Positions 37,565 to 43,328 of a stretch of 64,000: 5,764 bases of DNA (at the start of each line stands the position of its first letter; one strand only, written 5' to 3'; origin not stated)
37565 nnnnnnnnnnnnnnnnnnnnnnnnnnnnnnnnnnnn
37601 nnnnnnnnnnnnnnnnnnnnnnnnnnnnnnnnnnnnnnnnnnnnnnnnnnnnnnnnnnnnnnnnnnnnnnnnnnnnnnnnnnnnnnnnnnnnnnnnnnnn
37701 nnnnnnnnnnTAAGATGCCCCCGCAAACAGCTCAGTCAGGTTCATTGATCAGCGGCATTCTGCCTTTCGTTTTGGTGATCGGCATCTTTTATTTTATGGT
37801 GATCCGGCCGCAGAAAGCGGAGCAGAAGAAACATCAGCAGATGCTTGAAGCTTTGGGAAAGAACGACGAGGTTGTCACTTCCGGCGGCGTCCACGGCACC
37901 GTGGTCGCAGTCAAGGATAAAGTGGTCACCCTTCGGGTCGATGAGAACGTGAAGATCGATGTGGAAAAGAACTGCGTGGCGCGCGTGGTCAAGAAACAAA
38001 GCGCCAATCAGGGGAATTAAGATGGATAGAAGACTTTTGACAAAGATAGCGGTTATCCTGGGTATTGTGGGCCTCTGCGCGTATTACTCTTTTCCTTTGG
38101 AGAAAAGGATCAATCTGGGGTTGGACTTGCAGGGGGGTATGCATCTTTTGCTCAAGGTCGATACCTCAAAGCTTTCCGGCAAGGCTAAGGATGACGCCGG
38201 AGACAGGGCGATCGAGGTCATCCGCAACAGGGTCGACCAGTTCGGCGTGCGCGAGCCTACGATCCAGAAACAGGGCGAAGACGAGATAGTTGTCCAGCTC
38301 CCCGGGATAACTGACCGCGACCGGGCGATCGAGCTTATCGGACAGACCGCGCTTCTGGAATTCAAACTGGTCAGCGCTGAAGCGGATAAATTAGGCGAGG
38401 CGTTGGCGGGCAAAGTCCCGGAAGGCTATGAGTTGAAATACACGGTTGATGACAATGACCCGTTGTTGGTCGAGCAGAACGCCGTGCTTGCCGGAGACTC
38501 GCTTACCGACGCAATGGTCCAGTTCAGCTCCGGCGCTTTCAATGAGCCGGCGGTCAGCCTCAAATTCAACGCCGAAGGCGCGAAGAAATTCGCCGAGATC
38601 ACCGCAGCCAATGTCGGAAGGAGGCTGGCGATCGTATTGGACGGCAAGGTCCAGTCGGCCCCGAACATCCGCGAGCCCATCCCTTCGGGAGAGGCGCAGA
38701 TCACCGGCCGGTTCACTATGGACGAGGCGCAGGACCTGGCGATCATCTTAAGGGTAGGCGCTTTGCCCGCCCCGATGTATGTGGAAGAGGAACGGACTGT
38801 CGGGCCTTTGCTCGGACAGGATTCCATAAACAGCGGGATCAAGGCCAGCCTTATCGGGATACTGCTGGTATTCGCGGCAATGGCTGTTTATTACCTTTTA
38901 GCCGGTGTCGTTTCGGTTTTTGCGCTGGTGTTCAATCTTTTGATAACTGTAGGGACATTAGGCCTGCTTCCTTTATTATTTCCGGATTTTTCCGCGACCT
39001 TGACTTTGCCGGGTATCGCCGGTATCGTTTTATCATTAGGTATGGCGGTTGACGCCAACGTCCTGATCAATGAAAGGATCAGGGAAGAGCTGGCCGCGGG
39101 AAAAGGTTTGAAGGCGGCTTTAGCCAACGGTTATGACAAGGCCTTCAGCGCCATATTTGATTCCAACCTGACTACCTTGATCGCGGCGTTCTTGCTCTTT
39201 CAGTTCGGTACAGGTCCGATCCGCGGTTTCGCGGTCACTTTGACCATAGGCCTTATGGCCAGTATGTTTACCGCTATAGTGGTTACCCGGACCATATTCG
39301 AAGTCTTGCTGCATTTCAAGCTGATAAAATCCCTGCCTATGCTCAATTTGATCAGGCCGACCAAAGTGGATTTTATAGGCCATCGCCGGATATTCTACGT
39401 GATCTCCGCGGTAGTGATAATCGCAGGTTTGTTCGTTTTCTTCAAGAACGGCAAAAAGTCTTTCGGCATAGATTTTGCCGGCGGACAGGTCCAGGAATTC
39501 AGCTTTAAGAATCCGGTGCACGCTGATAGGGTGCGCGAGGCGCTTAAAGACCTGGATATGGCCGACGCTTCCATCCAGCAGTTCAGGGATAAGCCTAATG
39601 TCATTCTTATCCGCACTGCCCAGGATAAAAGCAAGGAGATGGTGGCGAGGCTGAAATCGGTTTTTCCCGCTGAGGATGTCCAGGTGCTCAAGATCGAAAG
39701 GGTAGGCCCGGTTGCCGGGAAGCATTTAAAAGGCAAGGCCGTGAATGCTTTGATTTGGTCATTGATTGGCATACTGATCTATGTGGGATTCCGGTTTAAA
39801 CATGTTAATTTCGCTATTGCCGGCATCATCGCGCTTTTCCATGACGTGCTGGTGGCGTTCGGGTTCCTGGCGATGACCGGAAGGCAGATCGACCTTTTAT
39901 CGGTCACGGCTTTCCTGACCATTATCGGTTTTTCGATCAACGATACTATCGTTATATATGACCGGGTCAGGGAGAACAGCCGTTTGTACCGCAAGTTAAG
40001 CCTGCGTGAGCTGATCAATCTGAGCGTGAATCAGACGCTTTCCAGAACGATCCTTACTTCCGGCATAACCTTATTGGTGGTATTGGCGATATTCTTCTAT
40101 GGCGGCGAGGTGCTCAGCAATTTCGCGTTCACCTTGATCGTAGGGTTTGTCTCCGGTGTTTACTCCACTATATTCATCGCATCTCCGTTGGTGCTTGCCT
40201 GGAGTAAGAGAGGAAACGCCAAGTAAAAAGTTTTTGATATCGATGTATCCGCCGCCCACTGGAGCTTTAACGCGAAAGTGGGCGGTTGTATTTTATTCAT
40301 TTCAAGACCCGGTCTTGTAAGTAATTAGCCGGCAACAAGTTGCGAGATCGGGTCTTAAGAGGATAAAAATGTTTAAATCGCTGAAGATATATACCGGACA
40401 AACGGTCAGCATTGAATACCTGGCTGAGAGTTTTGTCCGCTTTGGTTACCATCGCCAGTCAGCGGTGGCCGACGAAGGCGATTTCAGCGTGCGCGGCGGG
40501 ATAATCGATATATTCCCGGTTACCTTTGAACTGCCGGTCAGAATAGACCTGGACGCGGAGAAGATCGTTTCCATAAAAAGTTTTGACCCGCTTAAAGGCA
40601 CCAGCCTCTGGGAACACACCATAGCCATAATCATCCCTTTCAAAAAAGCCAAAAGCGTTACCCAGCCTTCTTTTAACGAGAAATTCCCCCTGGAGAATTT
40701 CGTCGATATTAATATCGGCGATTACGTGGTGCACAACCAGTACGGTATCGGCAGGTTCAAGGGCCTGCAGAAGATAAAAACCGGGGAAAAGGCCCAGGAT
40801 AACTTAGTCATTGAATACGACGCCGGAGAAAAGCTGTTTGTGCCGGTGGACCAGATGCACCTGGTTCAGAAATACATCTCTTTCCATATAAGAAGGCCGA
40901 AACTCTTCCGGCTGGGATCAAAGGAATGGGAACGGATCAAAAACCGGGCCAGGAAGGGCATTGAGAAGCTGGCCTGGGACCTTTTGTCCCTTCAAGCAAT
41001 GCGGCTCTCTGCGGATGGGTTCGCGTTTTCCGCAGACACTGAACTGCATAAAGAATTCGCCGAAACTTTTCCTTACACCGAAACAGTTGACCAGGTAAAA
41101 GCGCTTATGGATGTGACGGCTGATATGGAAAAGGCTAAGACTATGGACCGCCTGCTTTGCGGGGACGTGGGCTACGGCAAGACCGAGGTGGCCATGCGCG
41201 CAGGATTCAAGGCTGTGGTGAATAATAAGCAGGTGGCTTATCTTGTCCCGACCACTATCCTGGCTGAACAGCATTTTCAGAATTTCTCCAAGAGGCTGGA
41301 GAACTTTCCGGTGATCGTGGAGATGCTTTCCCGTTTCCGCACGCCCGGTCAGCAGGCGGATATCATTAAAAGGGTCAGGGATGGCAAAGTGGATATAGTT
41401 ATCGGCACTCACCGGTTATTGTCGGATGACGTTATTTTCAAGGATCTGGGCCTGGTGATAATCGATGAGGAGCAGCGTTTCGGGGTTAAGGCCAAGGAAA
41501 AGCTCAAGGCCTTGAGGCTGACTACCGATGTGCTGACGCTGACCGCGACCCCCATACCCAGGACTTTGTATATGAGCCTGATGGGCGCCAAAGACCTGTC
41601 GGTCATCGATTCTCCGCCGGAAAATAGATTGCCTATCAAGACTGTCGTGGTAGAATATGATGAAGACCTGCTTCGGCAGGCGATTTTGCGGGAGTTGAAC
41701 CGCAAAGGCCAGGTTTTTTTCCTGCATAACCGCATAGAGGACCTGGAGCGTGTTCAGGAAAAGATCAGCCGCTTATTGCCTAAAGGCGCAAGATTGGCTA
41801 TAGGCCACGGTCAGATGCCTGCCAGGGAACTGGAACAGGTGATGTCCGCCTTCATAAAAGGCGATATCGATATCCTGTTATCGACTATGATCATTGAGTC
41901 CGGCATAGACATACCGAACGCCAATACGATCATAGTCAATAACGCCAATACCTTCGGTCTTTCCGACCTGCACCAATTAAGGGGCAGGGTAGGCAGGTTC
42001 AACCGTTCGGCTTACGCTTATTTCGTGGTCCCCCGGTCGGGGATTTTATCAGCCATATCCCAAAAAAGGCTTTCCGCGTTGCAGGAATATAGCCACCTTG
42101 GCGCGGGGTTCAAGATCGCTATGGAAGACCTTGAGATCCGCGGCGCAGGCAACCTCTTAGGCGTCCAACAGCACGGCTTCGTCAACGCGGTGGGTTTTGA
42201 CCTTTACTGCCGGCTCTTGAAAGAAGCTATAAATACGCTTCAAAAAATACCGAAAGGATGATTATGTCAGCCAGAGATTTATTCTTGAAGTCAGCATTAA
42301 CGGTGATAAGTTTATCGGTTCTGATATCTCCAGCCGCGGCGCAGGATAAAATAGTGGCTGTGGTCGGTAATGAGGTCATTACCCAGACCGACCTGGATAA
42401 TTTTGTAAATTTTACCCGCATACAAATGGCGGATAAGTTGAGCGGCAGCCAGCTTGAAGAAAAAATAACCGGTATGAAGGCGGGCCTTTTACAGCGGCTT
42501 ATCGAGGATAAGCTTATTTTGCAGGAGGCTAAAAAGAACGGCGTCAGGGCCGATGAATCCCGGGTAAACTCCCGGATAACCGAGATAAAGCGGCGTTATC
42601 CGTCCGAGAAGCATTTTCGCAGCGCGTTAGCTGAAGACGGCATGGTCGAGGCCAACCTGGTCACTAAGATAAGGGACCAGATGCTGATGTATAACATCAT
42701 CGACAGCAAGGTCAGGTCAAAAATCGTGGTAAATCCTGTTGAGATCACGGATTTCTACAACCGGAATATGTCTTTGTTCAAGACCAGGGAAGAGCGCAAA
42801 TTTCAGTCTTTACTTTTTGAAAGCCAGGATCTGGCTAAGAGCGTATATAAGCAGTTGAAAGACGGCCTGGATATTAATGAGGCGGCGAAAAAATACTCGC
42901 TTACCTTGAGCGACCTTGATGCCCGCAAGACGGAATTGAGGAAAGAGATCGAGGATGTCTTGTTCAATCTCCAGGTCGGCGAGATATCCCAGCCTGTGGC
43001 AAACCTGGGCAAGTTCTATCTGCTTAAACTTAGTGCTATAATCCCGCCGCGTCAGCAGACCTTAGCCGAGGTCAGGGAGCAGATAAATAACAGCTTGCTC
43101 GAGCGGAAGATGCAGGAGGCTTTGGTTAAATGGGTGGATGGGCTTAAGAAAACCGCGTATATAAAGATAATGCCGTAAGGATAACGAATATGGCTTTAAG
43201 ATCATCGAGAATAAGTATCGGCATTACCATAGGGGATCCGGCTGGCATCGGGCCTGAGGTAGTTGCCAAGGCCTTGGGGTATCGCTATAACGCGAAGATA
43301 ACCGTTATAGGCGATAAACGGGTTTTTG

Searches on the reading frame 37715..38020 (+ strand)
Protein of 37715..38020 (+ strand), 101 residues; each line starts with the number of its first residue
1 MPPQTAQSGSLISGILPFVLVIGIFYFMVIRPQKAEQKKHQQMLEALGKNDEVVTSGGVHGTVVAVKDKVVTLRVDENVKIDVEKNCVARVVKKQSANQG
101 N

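Call 63: search_protein_families(library=pfam, proteins=[window:37715-38020:+], max_evalue=0.00001)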
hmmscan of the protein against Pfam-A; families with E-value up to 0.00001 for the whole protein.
window:37715-38020:+ (101 aa): 1 family
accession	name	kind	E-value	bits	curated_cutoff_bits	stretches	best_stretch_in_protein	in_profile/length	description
PF02699.20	YajC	-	4.5e-30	103.8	28.2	1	14-89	2-77/78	Preprotein translocase subunit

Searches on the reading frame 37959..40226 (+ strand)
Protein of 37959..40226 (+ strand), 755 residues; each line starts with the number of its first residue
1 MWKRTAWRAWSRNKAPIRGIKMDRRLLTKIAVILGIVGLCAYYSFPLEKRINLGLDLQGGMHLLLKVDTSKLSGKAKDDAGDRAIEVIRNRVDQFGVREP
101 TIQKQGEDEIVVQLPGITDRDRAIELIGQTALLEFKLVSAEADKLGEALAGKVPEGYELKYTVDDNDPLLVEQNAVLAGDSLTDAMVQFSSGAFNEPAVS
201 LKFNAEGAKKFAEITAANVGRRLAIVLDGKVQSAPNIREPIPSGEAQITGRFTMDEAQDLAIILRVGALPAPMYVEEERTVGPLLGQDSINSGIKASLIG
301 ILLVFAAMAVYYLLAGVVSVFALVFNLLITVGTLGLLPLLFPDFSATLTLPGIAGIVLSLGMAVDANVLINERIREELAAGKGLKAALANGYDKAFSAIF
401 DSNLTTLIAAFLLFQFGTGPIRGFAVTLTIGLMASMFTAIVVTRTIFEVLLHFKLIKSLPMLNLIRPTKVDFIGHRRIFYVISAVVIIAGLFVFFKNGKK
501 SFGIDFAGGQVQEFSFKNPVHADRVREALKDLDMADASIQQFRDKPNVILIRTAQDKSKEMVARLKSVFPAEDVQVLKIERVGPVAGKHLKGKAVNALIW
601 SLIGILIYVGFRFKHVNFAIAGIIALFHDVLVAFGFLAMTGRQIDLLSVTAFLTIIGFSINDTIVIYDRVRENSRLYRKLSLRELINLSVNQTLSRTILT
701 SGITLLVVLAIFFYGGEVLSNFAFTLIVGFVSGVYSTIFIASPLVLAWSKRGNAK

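Call 63: search_protein_families(library=pfam, proteins=[window:37959-40226:+], max_evalue=0.00001)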
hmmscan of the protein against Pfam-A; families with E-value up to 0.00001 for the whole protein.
window:37959-40226:+ (755 aa): 5 families
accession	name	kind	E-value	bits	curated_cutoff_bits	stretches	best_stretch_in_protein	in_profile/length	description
PF02355.23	SecD_SecF_C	-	4.9e-75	251.5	20.5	2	570-750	11-188/189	Protein export membrane protein SecD/SecF, C-terminal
PF22599.2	SecDF_P1_head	-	8.7e-39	132.4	27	1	162-271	6-114/114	SecDF, P1 head subdomain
PF21760.3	SecD_1st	-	1.6e-27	95.1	27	1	82-139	2-59/60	Protein translocase subunit SecDF, P1 domain, N-terminal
PF07549.19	Sec_GG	-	7.5e-09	35.3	20.3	0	49-70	6-27/28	SecD/SecF GG Motif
PF03176.21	MMPL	-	3e-06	26.9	20.5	1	295-443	147-295/333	MMPL family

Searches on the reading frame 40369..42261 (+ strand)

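Call 63: search_protein_families(library=pfam, proteins=[window:40369-42261:+], max_evalue=0.00001)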
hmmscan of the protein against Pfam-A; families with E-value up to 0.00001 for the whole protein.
window:40369-42261:+ (630 aa): 5 families
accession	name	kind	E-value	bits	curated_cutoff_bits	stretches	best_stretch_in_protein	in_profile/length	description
PF00270.35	DEAD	-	3.9e-23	82.4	26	1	258-400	14-164/167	DEAD/DEAH box helicase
PF00271.37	Helicase_C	-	4.7e-22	78.8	23.5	1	437-545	8-110/110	Helicase conserved C-terminal domain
PF02559.22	CarD_TRCF_RID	-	6e-20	71.5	23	1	115-170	2-57/57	CarD-like/TRCF RID domain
PF17757.6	UvrB_inter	-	6.6e-19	68.3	22.9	1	5-91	1-88/91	UvrB interaction domain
PF04851.21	ResIII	-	2.7e-07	31.1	22.5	1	242-395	8-162/164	Type III restriction enzyme, res subunit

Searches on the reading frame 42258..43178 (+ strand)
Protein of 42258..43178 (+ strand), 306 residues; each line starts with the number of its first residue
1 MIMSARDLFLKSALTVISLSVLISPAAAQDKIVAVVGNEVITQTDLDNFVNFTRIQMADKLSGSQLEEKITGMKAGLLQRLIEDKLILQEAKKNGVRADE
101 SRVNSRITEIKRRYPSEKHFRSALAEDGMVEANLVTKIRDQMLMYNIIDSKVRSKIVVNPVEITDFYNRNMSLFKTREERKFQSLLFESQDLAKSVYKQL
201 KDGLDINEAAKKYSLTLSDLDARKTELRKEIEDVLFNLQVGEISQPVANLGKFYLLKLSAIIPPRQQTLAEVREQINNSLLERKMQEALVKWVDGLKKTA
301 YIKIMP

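Call 65: search_protein_families(library=pfam, proteins=[window:42258-43178:+], max_evalue=0.00001)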
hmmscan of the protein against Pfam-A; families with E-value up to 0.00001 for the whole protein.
window:42258-43178:+ (306 aa): 5 families
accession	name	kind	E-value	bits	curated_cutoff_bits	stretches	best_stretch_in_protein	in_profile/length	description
PF13145.12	Rotamase_2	-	8.5e-20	72.2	27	1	160-274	3-121/121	PPIC-type PPIASE domain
PF13624.11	SurA_N_3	-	1.2e-16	61.4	27.2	1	27-146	35-160/162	SurA-like N-terminal domain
PF09312.16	SurA_N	-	1.3e-15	58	30.8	1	30-145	2-115/118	SurA N-terminal domain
PF13623.11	SurA_N_2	-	1e-08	35.6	28.5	1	28-117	38-122/145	SurA-like N-terminal domain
PF00639.27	Rotamase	-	2.1e-08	35.4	21.7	1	188-258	17-95/97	PPIC-type PPIASE domain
